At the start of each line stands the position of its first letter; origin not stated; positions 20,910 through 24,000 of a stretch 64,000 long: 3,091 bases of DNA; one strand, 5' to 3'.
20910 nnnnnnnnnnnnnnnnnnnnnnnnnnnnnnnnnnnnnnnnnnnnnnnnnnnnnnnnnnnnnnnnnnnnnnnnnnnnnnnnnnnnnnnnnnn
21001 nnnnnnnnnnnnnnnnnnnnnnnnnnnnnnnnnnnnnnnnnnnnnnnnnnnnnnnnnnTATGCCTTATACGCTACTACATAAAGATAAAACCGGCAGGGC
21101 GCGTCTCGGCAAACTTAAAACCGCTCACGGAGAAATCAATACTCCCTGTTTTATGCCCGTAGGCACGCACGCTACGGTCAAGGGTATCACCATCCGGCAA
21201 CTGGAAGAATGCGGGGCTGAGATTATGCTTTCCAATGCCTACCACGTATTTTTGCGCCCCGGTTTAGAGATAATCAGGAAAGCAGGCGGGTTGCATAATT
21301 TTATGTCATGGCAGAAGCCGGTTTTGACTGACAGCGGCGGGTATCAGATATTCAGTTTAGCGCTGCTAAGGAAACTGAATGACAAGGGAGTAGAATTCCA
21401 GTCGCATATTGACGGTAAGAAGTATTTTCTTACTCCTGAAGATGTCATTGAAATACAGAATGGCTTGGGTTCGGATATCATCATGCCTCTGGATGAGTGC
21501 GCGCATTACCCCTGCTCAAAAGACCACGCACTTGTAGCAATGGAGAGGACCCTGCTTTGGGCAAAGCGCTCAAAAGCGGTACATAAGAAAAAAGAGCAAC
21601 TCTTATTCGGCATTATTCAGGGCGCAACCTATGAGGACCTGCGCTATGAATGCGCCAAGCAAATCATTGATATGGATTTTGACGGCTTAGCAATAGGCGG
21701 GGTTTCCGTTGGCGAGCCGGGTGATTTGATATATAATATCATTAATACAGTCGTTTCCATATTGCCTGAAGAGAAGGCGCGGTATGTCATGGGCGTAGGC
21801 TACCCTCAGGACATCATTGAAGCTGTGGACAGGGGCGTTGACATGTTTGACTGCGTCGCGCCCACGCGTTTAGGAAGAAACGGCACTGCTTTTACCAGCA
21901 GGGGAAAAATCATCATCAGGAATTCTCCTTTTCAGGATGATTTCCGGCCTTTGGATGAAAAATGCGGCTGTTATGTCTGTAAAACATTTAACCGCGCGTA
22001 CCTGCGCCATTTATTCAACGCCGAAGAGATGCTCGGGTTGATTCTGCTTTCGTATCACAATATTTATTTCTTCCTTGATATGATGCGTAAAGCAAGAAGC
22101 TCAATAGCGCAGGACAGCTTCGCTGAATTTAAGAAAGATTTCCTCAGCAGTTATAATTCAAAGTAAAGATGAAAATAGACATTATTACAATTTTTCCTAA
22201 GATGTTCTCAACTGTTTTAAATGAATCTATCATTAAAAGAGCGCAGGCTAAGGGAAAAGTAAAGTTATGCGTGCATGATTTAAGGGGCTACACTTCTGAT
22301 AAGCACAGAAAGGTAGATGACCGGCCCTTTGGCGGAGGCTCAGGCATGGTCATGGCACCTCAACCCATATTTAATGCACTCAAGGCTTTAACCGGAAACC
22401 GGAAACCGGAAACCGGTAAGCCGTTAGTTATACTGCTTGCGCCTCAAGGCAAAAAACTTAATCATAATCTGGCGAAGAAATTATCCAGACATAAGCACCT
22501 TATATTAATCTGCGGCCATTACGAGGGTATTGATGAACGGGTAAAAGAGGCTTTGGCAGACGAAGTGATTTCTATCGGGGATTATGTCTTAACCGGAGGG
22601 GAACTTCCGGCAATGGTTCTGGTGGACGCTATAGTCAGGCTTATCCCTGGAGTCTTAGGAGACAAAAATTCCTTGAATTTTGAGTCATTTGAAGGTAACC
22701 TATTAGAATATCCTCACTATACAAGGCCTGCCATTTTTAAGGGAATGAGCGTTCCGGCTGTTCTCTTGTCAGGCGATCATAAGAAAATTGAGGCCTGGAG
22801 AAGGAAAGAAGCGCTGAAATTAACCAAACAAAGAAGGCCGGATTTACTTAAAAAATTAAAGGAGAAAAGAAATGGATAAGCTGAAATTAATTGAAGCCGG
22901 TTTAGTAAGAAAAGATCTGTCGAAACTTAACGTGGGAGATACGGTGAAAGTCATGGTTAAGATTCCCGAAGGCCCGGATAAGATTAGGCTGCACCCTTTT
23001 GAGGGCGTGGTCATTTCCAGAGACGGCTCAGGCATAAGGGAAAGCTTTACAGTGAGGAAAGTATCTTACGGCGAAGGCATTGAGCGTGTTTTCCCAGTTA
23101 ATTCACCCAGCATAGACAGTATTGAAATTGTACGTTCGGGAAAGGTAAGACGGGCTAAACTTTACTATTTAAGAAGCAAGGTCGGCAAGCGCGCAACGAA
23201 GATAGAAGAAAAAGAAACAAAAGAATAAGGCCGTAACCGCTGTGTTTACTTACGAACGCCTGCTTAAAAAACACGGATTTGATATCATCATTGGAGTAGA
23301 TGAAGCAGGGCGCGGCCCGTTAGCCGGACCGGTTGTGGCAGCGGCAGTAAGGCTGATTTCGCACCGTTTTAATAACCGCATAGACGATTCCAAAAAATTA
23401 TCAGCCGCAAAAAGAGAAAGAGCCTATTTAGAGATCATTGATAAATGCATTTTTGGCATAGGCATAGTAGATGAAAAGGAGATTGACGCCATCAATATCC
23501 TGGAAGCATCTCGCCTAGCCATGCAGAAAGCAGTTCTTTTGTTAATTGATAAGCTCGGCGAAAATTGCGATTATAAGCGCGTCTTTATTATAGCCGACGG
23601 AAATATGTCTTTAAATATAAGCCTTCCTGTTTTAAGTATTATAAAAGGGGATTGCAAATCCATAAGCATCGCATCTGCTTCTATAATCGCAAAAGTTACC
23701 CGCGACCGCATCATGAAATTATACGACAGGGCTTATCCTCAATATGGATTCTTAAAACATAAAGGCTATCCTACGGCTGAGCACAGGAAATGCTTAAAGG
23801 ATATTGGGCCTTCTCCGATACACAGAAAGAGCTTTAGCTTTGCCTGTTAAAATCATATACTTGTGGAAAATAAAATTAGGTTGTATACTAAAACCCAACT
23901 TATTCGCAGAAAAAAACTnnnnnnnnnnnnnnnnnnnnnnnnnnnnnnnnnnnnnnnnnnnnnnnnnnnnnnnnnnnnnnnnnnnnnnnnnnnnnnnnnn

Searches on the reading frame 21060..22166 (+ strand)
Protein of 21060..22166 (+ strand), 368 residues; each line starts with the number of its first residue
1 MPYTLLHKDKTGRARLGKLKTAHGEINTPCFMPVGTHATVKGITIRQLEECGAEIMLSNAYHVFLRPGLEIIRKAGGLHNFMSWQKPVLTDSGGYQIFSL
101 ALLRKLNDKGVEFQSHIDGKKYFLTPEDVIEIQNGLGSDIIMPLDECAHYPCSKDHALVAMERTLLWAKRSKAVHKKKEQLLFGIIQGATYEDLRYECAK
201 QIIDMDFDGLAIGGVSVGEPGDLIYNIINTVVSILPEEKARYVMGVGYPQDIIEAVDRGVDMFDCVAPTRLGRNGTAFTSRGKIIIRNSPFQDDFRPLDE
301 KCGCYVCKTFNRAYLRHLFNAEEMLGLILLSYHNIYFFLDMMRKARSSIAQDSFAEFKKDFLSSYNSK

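Call 9: search_protein_families(library=pfam, proteins=[window:21060-22166:+], max_evalue=0.00001)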
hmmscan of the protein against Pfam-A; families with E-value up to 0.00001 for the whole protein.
window:21060-22166:+ (368 aa): 1 family
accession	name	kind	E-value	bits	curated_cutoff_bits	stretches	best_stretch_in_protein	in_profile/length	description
PF01702.25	TGT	-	2.8e-160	533.6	26.3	1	13-366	2-356/357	Queuine tRNA-ribosyltransferase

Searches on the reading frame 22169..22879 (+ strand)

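Call 9: search_protein_families(library=pfam, proteins=[window:22169-22879:+], max_evalue=0.00001)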
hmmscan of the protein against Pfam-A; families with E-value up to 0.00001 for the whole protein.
window:22169-22879:+ (236 aa): 1 family
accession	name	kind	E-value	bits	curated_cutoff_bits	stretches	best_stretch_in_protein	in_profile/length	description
PF01746.26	tRNA_m1G_MT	-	7e-68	228.6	27.3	1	23-224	2-195/195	tRNA (Guanine-1)-methyltransferase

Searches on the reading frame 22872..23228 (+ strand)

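Call 9: search_protein_families(library=pfam, proteins=[window:22872-23228:+], max_evalue=0.00001)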
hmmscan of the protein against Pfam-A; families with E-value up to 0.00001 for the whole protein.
window:22872-23228:+ (118 aa): 1 family
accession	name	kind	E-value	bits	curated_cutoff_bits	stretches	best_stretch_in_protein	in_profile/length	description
PF01245.26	Ribosomal_L19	-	1.1e-41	141.6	22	1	4-113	3-110/111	Ribosomal protein L19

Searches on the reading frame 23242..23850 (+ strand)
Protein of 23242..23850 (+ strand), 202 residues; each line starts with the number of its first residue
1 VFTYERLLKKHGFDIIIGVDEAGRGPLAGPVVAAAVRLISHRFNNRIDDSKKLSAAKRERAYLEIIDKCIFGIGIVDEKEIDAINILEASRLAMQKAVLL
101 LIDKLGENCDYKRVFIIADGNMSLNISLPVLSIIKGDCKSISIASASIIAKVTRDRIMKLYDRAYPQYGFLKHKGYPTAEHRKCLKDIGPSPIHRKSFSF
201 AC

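Call 9: search_protein_families(library=pfam, proteins=[window:23242-23850:+], max_evalue=0.00001)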
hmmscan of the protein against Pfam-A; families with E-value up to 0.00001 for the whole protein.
window:23242-23850:+ (202 aa): 1 family
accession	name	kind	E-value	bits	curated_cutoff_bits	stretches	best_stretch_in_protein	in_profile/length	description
PF01351.25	RNase_HII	-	6.1e-31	108.3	25.8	1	17-199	1-197/199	Ribonuclease HII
